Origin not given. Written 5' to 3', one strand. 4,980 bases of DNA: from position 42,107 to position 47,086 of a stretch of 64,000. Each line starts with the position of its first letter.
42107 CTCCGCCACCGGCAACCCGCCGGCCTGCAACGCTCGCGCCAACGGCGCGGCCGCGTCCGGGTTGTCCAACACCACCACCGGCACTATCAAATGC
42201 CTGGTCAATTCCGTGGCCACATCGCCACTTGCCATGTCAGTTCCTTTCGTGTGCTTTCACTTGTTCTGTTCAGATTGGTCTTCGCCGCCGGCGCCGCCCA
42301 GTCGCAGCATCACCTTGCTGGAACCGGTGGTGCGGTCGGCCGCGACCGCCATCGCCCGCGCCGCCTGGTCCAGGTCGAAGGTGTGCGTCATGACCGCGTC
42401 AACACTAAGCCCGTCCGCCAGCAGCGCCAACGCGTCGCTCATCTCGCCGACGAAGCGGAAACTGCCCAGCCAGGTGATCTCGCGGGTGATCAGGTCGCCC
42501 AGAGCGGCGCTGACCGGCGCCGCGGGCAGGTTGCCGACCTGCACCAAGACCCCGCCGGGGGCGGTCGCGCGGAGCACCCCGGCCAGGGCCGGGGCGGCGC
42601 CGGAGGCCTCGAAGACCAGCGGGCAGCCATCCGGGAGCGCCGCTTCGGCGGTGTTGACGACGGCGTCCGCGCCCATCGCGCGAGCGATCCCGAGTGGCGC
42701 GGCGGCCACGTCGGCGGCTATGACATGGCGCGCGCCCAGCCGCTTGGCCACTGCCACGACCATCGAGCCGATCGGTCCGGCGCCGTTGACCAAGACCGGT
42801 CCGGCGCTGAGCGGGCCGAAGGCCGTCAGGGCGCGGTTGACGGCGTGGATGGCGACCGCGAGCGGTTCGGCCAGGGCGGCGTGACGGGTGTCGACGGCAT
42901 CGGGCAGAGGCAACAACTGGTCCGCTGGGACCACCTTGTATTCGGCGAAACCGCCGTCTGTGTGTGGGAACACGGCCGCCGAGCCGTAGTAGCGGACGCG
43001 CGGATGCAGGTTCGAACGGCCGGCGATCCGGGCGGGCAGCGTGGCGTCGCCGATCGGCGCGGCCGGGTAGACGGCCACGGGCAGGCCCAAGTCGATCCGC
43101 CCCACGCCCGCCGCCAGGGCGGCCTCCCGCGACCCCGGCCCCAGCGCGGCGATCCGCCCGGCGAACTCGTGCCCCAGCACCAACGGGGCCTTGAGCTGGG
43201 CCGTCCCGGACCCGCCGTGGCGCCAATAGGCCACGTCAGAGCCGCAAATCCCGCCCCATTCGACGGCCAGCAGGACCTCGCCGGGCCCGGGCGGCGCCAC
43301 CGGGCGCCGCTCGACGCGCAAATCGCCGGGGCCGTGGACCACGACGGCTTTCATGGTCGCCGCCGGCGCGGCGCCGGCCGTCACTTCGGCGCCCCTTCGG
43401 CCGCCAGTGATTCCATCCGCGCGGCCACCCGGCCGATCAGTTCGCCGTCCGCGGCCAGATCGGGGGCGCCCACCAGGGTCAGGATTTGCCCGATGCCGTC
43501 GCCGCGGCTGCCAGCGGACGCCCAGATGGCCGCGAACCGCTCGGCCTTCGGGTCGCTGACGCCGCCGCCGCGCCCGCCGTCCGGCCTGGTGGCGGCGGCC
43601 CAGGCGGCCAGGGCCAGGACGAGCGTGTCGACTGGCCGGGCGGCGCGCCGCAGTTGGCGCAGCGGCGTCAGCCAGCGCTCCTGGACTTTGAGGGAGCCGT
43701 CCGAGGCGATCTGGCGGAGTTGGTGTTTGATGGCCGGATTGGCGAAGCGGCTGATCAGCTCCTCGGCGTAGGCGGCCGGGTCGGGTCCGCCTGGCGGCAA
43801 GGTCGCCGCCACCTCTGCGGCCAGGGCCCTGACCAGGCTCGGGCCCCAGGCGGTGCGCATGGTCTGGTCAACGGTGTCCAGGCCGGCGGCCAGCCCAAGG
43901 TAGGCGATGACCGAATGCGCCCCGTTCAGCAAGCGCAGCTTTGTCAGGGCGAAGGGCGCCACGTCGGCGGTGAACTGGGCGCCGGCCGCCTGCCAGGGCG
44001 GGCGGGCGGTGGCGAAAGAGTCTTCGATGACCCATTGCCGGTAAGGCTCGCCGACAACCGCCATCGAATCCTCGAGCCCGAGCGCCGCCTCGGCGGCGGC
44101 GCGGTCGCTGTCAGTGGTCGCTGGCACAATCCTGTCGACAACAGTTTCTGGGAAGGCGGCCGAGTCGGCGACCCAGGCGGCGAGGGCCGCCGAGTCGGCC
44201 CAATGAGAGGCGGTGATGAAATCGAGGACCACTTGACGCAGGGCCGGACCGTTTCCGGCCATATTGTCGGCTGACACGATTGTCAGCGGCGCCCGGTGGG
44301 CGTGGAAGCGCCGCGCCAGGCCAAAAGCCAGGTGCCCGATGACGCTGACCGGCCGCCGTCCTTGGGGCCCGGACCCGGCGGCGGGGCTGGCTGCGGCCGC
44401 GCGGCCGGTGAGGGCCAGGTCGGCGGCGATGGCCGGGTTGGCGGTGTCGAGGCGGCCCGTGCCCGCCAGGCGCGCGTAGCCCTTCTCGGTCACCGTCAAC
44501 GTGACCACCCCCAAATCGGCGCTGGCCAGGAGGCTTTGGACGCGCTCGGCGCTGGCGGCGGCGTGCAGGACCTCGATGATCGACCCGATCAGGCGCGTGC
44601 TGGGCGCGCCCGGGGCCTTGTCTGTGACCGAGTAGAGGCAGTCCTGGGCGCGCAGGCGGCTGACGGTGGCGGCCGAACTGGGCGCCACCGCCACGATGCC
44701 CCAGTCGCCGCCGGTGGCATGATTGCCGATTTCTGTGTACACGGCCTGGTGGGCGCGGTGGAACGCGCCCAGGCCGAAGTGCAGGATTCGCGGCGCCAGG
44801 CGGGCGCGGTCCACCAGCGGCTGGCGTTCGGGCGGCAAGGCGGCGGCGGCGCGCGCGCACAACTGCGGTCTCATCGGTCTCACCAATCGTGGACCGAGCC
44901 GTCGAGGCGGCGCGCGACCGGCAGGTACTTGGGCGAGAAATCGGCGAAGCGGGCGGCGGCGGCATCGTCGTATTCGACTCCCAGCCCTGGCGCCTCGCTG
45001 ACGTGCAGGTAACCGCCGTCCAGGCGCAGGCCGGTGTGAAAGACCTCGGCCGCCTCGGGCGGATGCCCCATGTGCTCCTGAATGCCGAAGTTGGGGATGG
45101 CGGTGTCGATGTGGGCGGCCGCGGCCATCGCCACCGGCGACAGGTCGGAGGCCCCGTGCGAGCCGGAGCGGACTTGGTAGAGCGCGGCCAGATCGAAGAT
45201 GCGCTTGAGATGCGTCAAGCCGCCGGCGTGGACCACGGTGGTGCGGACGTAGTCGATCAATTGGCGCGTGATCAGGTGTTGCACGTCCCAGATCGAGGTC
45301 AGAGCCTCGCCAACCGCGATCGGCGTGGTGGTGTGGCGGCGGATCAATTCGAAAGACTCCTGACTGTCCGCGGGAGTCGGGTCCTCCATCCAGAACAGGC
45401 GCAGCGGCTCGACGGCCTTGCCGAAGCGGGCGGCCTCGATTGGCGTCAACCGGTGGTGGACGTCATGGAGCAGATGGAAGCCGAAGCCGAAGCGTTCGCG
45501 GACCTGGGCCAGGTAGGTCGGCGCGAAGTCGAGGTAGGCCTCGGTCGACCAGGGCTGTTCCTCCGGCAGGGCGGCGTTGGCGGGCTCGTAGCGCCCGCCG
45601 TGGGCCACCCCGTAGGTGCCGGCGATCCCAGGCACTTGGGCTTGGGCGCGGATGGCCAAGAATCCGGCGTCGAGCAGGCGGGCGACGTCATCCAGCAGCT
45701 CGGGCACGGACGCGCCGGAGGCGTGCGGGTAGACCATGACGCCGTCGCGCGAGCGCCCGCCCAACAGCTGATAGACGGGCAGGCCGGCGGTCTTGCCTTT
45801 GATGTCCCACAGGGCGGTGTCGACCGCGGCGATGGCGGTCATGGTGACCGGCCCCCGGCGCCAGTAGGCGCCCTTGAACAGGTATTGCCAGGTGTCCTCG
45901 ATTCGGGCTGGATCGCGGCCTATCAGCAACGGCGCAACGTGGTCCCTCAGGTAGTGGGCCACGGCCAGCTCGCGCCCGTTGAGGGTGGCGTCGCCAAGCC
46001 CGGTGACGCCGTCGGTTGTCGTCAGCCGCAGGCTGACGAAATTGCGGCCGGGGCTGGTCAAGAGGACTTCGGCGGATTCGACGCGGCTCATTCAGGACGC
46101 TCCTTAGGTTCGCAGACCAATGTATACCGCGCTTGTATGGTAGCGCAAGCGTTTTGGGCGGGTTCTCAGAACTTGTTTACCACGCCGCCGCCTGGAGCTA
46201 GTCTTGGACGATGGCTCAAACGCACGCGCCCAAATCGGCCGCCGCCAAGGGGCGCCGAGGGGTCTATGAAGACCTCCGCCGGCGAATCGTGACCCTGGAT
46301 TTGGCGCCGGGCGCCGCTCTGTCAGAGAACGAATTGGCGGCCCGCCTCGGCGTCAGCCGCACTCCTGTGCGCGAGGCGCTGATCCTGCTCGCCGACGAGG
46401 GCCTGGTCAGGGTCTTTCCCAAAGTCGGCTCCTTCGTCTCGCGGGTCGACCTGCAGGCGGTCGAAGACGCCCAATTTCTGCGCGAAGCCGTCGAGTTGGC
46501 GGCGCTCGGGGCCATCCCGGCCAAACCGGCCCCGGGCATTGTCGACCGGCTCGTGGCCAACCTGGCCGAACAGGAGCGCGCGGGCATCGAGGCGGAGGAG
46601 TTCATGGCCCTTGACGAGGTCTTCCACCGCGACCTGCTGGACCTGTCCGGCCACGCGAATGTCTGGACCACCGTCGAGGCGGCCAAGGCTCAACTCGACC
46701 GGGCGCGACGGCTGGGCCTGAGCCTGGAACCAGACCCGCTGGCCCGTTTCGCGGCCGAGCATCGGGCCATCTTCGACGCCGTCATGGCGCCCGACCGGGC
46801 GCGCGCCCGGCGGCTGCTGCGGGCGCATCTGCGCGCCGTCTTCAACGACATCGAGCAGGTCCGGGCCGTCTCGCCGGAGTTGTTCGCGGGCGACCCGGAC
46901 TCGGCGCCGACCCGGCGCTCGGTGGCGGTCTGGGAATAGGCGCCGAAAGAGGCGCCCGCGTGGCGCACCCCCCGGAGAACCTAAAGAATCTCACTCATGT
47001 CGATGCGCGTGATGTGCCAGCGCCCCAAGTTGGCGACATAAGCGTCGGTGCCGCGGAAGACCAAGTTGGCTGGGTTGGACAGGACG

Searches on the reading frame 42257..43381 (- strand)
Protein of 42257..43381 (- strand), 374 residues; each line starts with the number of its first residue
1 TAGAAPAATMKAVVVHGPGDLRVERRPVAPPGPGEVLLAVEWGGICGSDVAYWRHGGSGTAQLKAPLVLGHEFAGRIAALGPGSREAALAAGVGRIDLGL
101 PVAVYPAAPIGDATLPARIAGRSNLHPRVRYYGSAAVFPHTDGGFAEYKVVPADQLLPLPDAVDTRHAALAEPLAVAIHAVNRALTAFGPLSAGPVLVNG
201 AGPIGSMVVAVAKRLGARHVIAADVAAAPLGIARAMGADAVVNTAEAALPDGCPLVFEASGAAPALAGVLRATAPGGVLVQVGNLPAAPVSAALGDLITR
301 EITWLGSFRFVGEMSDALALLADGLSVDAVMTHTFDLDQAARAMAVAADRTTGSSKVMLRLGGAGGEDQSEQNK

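Call 82: search_protein_families(library=pfam, proteins=[window:42257-43381:-], max_evalue=0.001)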
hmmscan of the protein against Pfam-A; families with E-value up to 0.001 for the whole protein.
window:42257-43381:- (374 aa): 4 families
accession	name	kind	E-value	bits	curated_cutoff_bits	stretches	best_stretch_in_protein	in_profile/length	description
PF00107.32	ADH_zinc_N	-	1.8e-20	73.7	31.8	1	203-322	1-128/129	Zinc-binding dehydrogenase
PF08240.17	ADH_N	-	6.7e-18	65.3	23.5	1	32-161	1-104/104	Alcohol dehydrogenase GroES-like domain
PF16912.11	Glu_dehyd_C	-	4.4e-07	30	34.9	1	167-297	3-144/211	Glucose dehydrogenase C-terminus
PF13602.12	ADH_zinc_N_2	-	4.3e-05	24.9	27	1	237-349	2-125/134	Zinc-binding dehydrogenase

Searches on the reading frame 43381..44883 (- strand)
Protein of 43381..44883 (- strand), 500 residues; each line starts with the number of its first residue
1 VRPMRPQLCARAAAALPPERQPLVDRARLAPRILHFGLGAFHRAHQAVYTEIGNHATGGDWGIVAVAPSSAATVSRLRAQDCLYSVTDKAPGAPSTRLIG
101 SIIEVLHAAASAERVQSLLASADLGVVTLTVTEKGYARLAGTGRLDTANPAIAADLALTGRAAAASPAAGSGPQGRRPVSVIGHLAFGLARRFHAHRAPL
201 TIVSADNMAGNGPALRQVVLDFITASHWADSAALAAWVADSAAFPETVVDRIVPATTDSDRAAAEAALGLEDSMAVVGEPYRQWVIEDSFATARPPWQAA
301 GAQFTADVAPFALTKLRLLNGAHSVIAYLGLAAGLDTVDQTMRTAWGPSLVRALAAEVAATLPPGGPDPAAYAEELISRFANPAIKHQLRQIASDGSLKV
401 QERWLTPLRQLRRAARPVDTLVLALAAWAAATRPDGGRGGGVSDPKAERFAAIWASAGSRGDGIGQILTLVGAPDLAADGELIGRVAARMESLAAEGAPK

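Call 82: search_protein_families(library=pfam, proteins=[window:43381-44883:-], max_evalue=0.001)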
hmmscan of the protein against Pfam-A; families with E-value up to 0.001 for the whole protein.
window:43381-44883:- (500 aa): 2 families
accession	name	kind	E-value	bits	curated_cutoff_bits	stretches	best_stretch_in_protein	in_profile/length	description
PF01232.29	Mannitol_dh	-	2.7e-42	145.4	27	1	32-298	2-198/199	Mannitol dehydrogenase Rossmann domain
PF08125.19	Mannitol_dh_C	-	1.3e-31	110.1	30.7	1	307-493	1-189/190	Mannitol dehydrogenase C-terminal domain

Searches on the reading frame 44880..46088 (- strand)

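Call 82: search_protein_families(library=pfam, proteins=[window:44880-46088:-], max_evalue=0.001)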
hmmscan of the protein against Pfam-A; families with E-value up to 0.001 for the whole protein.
window:44880-46088:- (402 aa): 2 families
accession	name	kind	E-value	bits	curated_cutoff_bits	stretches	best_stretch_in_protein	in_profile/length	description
PF13378.12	MR_MLE_C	-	1.4e-46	159.4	29.4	1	191-376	32-218/219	Enolase C-terminal domain-like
PF02746.21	MR_MLE_N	-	2.8e-31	108.6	22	1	15-110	26-117/117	Mandelate racemase / muconate lactonizing enzyme, N-terminal domain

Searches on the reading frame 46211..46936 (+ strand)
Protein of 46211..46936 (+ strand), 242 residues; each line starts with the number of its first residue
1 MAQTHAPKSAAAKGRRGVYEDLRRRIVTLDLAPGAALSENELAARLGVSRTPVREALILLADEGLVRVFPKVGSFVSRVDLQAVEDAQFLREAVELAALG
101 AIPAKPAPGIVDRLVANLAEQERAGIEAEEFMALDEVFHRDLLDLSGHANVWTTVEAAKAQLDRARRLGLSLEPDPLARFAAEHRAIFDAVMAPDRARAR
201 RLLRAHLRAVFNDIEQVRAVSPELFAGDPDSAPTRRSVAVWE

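Call 82: search_protein_families(library=pfam, proteins=[window:46211-46936:+], max_evalue=0.001)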
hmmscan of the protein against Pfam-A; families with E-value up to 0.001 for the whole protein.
window:46211-46936:+ (242 aa): 2 families
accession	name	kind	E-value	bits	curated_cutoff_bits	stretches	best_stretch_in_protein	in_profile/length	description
PF00392.27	GntR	-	7.2e-21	74.1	27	1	17-76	4-64/64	Bacterial regulatory proteins, gntR family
PF07729.17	FCD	-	1.4e-17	64.7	24.3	1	90-208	5-124/125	FCD domain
